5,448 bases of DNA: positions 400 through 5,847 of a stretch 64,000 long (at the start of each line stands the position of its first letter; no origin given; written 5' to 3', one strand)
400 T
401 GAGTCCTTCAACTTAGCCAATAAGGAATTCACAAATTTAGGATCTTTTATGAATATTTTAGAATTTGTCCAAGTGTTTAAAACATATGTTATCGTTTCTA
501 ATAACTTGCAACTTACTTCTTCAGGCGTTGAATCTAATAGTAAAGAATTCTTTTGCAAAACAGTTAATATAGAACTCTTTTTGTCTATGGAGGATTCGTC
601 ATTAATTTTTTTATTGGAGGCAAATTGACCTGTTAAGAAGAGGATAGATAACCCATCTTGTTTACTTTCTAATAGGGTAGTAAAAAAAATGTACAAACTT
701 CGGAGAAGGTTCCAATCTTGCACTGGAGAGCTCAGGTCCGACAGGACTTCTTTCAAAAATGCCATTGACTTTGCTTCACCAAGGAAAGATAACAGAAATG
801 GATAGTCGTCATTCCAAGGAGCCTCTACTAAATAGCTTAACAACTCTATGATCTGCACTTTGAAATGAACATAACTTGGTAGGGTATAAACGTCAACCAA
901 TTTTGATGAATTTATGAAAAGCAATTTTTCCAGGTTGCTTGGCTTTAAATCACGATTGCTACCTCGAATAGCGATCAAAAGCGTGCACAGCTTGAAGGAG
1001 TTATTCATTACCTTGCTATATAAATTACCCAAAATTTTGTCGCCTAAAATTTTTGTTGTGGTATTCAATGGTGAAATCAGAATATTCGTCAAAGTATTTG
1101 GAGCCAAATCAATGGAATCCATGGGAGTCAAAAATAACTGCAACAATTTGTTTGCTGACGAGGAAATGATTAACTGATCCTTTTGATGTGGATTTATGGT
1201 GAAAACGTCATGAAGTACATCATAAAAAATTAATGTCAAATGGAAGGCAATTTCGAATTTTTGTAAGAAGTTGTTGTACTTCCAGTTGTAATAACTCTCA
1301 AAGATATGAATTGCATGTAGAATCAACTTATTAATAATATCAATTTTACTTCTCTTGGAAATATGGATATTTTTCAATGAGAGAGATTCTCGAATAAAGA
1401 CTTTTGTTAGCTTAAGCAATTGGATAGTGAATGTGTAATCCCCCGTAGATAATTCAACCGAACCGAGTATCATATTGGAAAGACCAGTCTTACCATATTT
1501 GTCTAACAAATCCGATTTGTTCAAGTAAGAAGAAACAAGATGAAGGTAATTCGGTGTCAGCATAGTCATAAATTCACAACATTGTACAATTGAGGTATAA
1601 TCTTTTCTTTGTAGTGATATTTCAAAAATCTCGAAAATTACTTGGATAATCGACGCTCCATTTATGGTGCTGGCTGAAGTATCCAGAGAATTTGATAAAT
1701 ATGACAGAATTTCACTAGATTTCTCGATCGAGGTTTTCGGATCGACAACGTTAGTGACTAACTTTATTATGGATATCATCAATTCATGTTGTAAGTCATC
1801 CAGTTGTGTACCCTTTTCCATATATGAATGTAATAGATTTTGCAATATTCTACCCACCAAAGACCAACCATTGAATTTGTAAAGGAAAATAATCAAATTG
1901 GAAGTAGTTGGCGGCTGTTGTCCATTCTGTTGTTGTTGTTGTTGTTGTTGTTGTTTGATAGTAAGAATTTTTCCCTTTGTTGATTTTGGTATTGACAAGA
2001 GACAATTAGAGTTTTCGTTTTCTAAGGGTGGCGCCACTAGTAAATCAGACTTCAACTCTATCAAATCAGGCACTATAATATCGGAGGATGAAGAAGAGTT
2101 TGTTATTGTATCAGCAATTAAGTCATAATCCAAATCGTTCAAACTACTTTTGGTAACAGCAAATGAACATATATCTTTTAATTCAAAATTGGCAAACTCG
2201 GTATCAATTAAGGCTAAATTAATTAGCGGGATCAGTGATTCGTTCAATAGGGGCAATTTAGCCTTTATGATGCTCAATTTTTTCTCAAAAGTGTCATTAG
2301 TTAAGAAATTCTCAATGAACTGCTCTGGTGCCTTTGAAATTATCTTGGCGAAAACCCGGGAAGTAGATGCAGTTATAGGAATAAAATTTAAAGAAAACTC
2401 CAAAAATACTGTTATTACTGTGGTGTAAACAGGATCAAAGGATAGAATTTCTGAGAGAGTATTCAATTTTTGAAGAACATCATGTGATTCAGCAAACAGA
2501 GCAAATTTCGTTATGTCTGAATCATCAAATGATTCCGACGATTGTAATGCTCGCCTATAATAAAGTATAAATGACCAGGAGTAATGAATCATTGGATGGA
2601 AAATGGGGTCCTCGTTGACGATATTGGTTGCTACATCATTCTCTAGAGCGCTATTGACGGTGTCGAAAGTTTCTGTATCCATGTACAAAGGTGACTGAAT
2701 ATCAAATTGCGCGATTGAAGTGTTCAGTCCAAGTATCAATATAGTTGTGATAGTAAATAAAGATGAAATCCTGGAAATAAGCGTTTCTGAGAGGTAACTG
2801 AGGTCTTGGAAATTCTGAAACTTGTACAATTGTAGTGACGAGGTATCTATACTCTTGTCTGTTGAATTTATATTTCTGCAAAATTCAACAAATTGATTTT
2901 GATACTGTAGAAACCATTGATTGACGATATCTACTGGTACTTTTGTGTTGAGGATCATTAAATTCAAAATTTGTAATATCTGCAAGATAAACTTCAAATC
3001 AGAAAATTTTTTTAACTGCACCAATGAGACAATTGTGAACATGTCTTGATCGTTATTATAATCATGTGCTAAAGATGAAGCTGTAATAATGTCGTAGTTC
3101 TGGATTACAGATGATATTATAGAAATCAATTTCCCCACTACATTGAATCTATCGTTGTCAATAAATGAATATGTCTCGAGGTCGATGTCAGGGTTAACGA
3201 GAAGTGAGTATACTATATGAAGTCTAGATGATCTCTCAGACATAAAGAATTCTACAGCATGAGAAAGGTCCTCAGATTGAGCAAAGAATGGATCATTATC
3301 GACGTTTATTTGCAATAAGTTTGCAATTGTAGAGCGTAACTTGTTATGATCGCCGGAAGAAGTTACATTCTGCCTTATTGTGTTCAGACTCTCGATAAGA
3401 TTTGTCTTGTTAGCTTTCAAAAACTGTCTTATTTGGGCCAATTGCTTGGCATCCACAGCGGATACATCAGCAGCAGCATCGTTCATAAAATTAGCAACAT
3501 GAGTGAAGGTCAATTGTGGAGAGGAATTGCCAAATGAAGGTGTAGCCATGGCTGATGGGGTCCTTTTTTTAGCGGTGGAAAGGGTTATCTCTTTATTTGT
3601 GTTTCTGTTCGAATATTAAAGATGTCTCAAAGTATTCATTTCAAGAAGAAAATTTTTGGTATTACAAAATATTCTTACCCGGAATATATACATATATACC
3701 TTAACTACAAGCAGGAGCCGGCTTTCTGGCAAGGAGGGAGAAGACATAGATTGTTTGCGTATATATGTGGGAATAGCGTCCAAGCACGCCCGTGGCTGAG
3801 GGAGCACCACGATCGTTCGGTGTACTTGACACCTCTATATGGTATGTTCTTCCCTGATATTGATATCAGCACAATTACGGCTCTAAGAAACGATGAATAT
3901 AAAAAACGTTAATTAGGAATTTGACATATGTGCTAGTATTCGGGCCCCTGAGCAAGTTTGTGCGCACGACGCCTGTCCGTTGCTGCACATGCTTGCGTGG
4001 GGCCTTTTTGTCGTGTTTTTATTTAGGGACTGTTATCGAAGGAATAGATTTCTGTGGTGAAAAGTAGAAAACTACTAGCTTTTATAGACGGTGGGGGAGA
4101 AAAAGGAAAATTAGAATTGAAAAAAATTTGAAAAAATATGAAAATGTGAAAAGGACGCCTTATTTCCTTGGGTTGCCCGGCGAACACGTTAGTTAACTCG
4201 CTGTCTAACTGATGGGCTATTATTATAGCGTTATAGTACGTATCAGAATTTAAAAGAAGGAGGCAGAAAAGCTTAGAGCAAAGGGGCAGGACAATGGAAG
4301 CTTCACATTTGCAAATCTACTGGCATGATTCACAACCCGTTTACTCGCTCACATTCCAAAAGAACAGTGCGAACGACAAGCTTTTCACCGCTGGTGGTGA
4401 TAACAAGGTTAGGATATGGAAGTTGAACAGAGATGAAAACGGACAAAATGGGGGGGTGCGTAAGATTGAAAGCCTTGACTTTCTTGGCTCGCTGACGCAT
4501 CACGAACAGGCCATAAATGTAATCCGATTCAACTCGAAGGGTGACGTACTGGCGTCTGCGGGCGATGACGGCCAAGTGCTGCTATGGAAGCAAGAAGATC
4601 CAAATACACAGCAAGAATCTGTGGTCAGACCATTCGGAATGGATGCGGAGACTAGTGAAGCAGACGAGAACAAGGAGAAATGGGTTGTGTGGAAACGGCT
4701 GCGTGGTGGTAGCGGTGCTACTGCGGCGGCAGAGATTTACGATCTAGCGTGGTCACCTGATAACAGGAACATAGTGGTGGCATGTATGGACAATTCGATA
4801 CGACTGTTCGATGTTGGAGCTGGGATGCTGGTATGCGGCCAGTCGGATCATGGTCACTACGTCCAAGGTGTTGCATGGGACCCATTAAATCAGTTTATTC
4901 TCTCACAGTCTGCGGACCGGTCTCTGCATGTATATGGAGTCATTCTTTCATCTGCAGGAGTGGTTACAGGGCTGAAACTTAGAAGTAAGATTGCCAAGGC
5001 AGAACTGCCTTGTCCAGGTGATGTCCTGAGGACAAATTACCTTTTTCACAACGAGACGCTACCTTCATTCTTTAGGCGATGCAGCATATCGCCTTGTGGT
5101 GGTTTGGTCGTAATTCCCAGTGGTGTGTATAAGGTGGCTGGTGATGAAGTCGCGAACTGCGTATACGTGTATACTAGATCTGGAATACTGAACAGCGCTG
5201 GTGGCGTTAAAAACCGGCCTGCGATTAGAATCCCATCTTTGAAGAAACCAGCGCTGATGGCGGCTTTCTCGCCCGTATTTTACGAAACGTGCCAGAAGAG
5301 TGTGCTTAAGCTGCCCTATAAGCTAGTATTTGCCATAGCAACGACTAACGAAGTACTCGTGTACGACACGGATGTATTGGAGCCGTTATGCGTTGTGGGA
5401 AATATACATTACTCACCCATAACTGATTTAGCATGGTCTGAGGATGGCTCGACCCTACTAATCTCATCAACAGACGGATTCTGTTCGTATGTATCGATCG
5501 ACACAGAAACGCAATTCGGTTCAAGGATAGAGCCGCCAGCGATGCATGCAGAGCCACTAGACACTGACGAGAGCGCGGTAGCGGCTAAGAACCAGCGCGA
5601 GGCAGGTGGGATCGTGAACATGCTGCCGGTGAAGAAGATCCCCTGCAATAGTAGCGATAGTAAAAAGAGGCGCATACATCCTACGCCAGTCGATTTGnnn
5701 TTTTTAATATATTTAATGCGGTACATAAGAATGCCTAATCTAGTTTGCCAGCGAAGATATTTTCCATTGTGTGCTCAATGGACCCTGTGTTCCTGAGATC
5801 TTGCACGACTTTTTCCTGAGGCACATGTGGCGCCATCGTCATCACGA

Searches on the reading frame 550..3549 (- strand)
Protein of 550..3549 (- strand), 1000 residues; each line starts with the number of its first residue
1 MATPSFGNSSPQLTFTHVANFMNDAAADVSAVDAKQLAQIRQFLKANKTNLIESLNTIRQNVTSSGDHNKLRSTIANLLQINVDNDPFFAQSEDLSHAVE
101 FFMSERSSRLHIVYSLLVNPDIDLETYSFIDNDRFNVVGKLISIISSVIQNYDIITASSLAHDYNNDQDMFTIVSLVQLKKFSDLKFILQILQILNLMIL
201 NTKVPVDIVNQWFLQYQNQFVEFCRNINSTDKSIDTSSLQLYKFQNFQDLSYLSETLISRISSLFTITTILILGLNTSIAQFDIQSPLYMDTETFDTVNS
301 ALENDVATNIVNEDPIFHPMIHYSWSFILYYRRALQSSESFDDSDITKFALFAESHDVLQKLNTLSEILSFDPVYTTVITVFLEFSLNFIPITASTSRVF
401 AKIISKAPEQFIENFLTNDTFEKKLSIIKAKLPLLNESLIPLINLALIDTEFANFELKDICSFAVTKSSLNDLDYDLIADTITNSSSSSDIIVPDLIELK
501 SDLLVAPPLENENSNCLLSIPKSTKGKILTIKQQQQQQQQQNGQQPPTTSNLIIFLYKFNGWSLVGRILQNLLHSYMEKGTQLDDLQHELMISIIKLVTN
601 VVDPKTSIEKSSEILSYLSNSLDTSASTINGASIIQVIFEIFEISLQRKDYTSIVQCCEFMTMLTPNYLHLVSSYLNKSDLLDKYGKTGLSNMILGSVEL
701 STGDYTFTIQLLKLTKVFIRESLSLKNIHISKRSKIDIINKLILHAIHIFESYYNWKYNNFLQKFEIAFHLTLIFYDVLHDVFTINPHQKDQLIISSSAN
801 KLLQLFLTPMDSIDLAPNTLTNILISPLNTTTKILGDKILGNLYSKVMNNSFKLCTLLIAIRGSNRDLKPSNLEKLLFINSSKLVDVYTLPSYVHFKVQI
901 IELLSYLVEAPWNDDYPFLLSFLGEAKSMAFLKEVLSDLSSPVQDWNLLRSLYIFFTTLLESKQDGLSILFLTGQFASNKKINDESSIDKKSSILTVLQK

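Call 7: search_solved_structures(query=window:550-3549:-)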
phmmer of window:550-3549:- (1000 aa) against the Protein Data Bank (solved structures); distinct sequences matched with E-value up to 0.001: 2.
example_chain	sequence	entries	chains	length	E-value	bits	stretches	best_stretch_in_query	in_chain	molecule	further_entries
7n84_X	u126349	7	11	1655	0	2142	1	1-1000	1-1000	Nucleoporin NUP188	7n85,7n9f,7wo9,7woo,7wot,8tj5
4kf7_A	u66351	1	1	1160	0.00039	22.1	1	746-975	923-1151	Nup188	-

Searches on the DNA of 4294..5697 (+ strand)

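Call 36: search_rna_families(sources=[L032, L033, L034, L035, L036, L037, L038, L039, L040, L041], threshold=gathering, show_alignments=0)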
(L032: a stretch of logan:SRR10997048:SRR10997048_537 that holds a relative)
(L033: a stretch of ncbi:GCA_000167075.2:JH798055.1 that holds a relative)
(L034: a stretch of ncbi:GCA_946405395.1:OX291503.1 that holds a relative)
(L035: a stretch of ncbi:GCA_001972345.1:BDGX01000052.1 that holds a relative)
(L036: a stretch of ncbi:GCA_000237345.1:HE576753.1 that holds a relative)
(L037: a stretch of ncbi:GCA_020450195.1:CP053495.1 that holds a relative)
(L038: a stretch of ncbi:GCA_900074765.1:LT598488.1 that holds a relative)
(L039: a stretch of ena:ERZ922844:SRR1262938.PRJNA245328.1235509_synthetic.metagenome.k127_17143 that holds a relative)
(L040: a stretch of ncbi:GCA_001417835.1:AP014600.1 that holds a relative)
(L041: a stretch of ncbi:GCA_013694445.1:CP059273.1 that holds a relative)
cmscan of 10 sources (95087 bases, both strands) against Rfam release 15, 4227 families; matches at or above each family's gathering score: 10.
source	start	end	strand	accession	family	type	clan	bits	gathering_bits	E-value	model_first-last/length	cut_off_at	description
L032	3468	3647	-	RF01240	snR85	Gene; snRNA; snoRNA; HACA-box;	CL00024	219.5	37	7.8e-46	1-180/180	no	Small nucleolar RNA snR85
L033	3586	3766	-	RF01240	snR85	Gene; snRNA; snoRNA; HACA-box;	CL00024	198.1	37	8e-41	1-180/180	no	Small nucleolar RNA snR85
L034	3490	3676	-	RF01240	snR85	Gene; snRNA; snoRNA; HACA-box;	CL00024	169.7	37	3.4e-34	1-180/180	no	Small nucleolar RNA snR85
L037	3412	3490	-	RF01240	snR85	Gene; snRNA; snoRNA; HACA-box;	CL00024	53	37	6.3e-07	1-180/180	no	Small nucleolar RNA snR85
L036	1528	1651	-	RF01240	snR85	Gene; snRNA; snoRNA; HACA-box;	CL00024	52.5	37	8.5e-07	1-180/180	no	Small nucleolar RNA snR85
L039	3466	3562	-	RF01240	snR85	Gene; snRNA; snoRNA; HACA-box;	CL00024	48.8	37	6.2e-06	1-180/180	no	Small nucleolar RNA snR85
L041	1502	1612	+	RF00005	tRNA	Gene; tRNA;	CL00001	48.3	29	4.3e-07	1-71/71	no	tRNA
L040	3498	3606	-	RF01240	snR85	Gene; snRNA; snoRNA; HACA-box;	CL00024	45.7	37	3.2e-05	1-180/180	no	Small nucleolar RNA snR85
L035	3507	3680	-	RF01240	snR85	Gene; snRNA; snoRNA; HACA-box;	CL00024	43.7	37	9.8e-05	1-180/180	no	Small nucleolar RNA snR85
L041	3249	3413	-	RF01240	snR85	Gene; snRNA; snoRNA; HACA-box;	CL00024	43.7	37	9.5e-05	1-180/180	no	Small nucleolar RNA snR85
